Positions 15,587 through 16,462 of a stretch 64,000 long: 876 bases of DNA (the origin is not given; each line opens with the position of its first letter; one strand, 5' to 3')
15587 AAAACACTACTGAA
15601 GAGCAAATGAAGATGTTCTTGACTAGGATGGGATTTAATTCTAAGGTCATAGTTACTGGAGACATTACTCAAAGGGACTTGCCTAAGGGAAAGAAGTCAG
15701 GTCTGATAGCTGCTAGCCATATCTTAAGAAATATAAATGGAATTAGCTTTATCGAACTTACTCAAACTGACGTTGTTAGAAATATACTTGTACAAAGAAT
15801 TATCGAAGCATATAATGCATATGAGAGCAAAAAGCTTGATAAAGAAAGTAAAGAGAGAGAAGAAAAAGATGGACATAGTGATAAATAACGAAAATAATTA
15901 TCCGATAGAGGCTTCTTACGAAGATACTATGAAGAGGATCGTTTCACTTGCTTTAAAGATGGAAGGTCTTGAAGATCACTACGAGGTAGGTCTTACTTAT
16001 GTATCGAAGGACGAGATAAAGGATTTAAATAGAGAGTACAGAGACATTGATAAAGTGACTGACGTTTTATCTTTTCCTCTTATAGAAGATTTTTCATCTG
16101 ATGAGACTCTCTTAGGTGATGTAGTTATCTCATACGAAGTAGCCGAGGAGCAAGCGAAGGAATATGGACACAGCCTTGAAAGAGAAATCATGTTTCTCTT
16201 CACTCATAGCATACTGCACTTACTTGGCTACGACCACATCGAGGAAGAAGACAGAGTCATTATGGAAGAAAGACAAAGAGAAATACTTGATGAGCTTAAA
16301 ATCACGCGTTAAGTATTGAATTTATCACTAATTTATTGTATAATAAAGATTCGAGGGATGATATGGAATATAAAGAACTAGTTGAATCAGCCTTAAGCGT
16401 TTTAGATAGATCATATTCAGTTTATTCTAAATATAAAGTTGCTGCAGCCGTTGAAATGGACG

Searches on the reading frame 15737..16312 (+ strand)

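Call 68: search_protein_families(library=pfam, proteins=[window:15737-16312:+], max_evalue=0.00001)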
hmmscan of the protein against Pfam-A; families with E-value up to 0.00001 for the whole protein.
window:15737-16312:+ (191 aa): 1 family
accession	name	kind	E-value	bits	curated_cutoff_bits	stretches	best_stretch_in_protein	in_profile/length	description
PF02130.23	YbeY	-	4.4e-46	156.4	25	1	58-187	4-129/129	Endoribonuclease YbeY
